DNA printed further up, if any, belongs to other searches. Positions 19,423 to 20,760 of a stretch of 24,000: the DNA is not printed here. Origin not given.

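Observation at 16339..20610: Candidate novel trans-envelope module: DUF457-like membrane hydrolase fusion + HerA/FtsK-type ATPase + HlyD-like adaptor + TolC-like protein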

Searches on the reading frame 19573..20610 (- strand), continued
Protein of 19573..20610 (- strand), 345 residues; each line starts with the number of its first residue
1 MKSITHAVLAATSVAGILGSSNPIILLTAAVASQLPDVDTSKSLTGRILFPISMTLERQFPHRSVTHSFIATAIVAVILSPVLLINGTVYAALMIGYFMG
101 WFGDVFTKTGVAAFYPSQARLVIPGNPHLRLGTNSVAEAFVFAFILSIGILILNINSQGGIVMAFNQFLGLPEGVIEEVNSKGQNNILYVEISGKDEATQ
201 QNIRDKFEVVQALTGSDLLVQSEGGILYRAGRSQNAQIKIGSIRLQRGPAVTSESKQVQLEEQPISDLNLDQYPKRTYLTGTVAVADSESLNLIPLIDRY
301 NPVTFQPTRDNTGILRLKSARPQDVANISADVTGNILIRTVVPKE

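Call 87: get_annotated_region(hit=H111, flank=8000)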
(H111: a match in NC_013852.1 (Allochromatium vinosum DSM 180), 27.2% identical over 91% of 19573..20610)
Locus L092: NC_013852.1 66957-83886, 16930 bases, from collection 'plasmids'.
description: Allochromatium vinosum DSM 180 plasmid pALVIN01, complete sequence
organism: Allochromatium vinosum DSM 180 (NCBI taxid 572477)
taxonomy: Bacteria; Pseudomonadota; Gammaproteobacteria; Chromatiales; Chromatiaceae; Allochromatium; Allochromatium vinosum; Allochromatium vinosum DSM 180
host: -; source: -; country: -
typing (MOB-suite, as given by PLSDB): non-mobilizable; replicon rep_cluster_1270
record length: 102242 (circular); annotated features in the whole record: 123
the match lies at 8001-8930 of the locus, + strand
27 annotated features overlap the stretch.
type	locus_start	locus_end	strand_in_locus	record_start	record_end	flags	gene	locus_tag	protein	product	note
CDS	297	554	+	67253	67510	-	-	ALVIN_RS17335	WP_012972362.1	hypothetical protein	-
CDS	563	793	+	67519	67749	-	-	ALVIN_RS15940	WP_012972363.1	hypothetical protein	-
CDS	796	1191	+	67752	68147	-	-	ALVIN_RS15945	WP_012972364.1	DUF6573 family protein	-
CDS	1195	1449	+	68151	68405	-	-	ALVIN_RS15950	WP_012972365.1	hypothetical protein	-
CDS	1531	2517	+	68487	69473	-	-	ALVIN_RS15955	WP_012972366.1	ATP-binding protein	-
CDS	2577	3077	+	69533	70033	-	-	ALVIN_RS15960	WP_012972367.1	siphovirus Gp157 family protein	-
CDS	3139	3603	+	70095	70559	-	ssb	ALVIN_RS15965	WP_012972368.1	single-stranded DNA-binding protein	GO:0006310 - DNA recombination [Evidence IEA]; GO:0006281 - DNA repair [Evidence IEA]; GO:0006260 - DNA replication ...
CDS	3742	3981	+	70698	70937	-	-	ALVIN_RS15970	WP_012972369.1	hypothetical protein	-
CDS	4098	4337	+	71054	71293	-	-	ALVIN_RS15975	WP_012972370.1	helix-turn-helix transcriptional regulator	-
CDS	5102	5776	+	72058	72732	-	-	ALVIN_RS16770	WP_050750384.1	hypothetical protein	-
CDS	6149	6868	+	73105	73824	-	-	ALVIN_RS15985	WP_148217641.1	hypothetical protein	-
CDS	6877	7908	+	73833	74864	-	-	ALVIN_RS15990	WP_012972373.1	ATP-binding protein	-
CDS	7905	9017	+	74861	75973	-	-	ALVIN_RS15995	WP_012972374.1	metal-dependent hydrolase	-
CDS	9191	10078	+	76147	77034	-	-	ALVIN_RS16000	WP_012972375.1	CHAP domain-containing protein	-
CDS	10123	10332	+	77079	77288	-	nrdD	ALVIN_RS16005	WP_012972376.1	anaerobic ribonucleoside-triphosphate reductase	GO:0006260 - DNA replication [Evidence IEA]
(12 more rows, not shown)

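Call 93: search_protein_families(library=pfam, proteins=[L090:9001-10635:+, L090:7585-8295:+, L090:6326-7237:+, L090:8316-8747:+, L090:8744-9004:+, L090:10902-11516:-, L092:6149-6868:+, L092:6877-7908:+, L092:7905-9017:+, L092:9191-10078:+], max_evalue=0.01)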
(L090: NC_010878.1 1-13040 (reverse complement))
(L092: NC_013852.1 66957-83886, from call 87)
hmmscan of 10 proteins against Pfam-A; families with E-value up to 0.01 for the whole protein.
L090:9001-10635:+ (544 aa): 4 families
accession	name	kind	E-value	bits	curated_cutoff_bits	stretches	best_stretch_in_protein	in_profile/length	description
PF04307.19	YdjM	-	6.6e-26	91.3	29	1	1-133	1-135/176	YdjM inner membrane protein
PF00882.24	Zn_dep_PLPC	-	0.00051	20.5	26.8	1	9-108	5-94/167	Zinc dependent phospholipase C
PF13533.13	Biotin_lipoyl_2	-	0.002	18.4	29.8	0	515-530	3-18/32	Biotin-lipoyl like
PF13375.12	RnfC_N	-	0.0069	16.8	25.6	0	514-543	68-97/101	RnfC Barrel sandwich hybrid domain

L090:7585-8295:+ (236 aa): 1 family
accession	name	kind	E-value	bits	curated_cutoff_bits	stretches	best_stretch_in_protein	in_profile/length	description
PF02321.23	OEP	-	1.7e-09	38.2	22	1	39-207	1-187/187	Outer membrane efflux protein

L090:6326-7237:+ (303 aa): 3 families
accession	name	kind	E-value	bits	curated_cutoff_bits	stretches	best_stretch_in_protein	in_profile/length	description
PF13191.12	AAA_16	-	2.1e-07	32.1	32.6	1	2-129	2-144/167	AAA ATPase domain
PF13401.12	AAA_22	-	0.00018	22.3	27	1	22-153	8-125/130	AAA domain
PF20703.3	nSTAND1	-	0.0053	16.9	27.1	1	1-196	15-208/379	Novel STAND NTPase 1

L090:8316-8747:+ (143 aa): 0 families

L090:8744-9004:+ (86 aa): 0 families

L090:10902-11516:- (204 aa): 2 families
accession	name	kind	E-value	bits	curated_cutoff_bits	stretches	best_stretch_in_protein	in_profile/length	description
PF00565.23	SNase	-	8.8e-19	68.4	21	1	20-139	2-105/107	Staphylococcal nuclease homologue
PF05901.16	Excalibur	-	0.00063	20.5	22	1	191-203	24-36/36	Excalibur calcium-binding domain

L092:6149-6868:+ (239 aa): 0 families

L092:6877-7908:+ (343 aa): 10 families
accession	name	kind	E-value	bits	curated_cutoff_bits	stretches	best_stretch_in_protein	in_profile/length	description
PF13191.12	AAA_16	-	1.5e-07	32.5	32.6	1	7-180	1-151/167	AAA ATPase domain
PF20703.3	nSTAND1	-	3.7e-05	24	27.1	1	8-59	16-71/379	Novel STAND NTPase 1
PF00005.33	ABC_tran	-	0.00029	21.9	25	1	15-56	1-42/137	ABC transporter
PF01637.24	ATPase_2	-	0.00091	19.5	33.2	1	9-68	2-63/225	ATPase domain predominantly from Archaea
PF13555.12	AAA_29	-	0.0017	18.5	27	1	23-51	20-48/61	P-loop containing region of AAA domain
PF01695.23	IstB_IS21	-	0.0019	18.2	24.1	0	267-315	72-117/238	IstB-like ATP binding protein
PF12775.13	AAA_7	-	0.0029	17.6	25.8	1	20-53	28-61/181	P-loop containing dynein motor region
PF25201.1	nSTAND6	-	0.0082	16.6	27.7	0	8-50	1-43/148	Novel STAND NTPase 6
PF00437.27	T2SSE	-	0.0086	15.2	24.9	0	14-55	130-172/370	Type II/IV secretion system protein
PF13401.12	AAA_22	-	0.01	16.6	27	0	26-125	6-65/130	AAA domain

L092:7905-9017:+ (370 aa): 1 family
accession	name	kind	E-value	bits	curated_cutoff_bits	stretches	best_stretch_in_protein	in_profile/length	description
PF04307.19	YdjM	-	3e-29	102.2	29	1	1-156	1-146/176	YdjM inner membrane protein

L092:9191-10078:+ (295 aa): 1 family
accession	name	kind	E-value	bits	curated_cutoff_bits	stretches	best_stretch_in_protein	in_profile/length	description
PF05257.22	CHAP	-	1.9e-08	35.1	26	1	137-238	4-81/81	CHAP domain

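Call 98: get_annotated_region(hit=H89, flank=6000)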
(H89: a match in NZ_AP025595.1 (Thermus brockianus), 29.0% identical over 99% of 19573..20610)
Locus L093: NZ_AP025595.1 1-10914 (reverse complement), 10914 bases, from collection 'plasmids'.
description: Thermus brockianus strain SNM4-1 plasmid pTbrSNM4-1c, complete sequence
organism: Thermus brockianus (NCBI taxid 56956)
taxonomy: Bacteria; Deinococcota; Deinococci; Thermales; Thermaceae; Thermus; Thermus brockianus
host: -; source: -; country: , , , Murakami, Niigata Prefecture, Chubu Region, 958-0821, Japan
typing (MOB-suite, as given by PLSDB): non-mobilizable
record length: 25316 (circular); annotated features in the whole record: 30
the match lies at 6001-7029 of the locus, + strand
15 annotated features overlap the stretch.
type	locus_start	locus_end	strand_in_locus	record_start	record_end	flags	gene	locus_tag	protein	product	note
CDS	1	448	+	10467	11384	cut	-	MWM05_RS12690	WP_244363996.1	tyrosine-type recombinase/integrase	GO:0015074 - DNA integration [Evidence IEA]; GO:0006310 - DNA recombination [Evidence IEA]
CDS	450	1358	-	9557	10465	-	-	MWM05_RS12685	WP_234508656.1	DNA adenine methylase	GO:0032775 - DNA methylation on adenine [Evidence IEA]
CDS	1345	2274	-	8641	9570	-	-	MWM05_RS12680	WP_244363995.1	NotI family restriction endonuclease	-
CDS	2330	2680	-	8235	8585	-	-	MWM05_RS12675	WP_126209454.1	ATPase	-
CDS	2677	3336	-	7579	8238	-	-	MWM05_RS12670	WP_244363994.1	ParA family protein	-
CDS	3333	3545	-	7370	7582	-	-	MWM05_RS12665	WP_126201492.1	helix-turn-helix domain-containing protein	-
CDS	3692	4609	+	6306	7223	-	-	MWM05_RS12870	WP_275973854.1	AAA family ATPase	-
CDS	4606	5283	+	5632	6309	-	-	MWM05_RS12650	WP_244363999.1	TolC family protein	-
CDS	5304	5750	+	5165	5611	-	-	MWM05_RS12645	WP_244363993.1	hypothetical protein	-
CDS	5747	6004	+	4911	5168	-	-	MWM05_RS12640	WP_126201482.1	hypothetical protein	-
CDS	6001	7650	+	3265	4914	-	-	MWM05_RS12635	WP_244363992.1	metal-dependent hydrolase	-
CDS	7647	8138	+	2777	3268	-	-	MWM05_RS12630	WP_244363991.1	hypothetical protein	-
CDS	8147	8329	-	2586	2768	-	-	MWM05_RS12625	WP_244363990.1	hypothetical protein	-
CDS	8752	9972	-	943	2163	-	-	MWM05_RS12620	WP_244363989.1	IS256-like element ISTth4 family transposase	GO:0006313 - DNA transposition [Evidence IEA]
CDS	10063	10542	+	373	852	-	-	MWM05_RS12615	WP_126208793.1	prepilin-type N-terminal cleavage/methylation domain-containing protein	-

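Call 99: get_annotated_region(hit=H99, flank=7000)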
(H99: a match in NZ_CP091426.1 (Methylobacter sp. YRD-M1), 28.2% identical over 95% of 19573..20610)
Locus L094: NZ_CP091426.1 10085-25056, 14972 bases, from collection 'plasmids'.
description: Methylobacter sp. YRD-M1 plasmid unnamed2, complete sequence
organism: Methylobacter sp. YRD-M1 (NCBI taxid 2911520)
taxonomy: Bacteria; Pseudomonadota; Gammaproteobacteria; Methylococcales; Methylococcaceae; Methylobacter; Methylobacter sp. YRD-M1
host: -; source: isolate,wetland soil; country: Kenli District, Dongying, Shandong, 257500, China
typing (MOB-suite, as given by PLSDB): non-mobilizable
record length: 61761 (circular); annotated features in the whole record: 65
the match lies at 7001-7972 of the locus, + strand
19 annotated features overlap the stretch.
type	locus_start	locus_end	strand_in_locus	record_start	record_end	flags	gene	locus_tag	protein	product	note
CDS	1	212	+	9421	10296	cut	-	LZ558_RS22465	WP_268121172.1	DNA/RNA non-specific endonuclease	-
CDS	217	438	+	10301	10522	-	-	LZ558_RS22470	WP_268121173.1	hypothetical protein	-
CDS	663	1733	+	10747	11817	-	-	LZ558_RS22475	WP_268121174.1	DNA-binding protein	-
CDS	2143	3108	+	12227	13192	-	-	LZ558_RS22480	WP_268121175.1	replication initiator protein A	-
CDS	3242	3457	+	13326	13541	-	-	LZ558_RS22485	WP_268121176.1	GDCCVxC domain-containing (seleno)protein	-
CDS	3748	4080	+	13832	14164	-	-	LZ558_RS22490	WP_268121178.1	hypothetical protein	-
CDS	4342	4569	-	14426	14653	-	-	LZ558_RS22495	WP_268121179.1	hypothetical protein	-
CDS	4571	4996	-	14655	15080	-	-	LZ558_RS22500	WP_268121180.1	PIN domain-containing protein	-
CDS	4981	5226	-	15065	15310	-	-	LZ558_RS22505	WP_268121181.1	AbrB/MazE/SpoVT family DNA-binding domain-containing protein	-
CDS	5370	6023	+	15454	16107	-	-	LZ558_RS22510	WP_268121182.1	hypothetical protein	-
CDS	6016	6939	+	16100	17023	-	-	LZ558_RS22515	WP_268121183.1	ATP-binding protein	-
CDS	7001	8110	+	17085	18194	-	-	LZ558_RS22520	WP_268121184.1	metal-dependent hydrolase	-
CDS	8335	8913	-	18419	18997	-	-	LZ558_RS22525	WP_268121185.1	hypothetical protein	-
CDS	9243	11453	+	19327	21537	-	-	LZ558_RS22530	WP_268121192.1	ATP-dependent RecD-like DNA helicase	-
CDS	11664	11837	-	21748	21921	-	-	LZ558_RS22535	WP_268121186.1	hypothetical protein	-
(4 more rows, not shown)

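Call 100: search_protein_representatives(alignment_id=A1)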
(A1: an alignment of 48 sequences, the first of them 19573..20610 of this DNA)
Query: 48 sequences, 346 profile positions. Proteins with E-value up to 0.001 (for the whole library): 3643; up to 1e-10: 1196; up to 1e-30: 258. The best 150 are listed.
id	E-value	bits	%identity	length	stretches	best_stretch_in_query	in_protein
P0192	4.7e-146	502.7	-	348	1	1-344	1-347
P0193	2.1e-134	464.4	-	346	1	1-345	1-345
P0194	1.0e-116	406.2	-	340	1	1-341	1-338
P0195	1.1e-115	402.8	-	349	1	1-343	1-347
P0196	2.8e-115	401.5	-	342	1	1-343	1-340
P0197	6.9e-115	400.2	-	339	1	1-342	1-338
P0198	1.0e-112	393.1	-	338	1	1-345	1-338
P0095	5.7e-112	390.6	-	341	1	1-340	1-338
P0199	8.7e-110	383.4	-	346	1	1-345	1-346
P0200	1.2e-109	383.0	-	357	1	2-344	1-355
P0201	1.9e-108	379.0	-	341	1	1-342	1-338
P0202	4.0e-108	378.0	-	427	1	2-342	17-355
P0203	9.2e-107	373.5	-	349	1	1-341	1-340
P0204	3.3e-106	371.7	-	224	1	1-223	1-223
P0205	1.6e-101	356.3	-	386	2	1-269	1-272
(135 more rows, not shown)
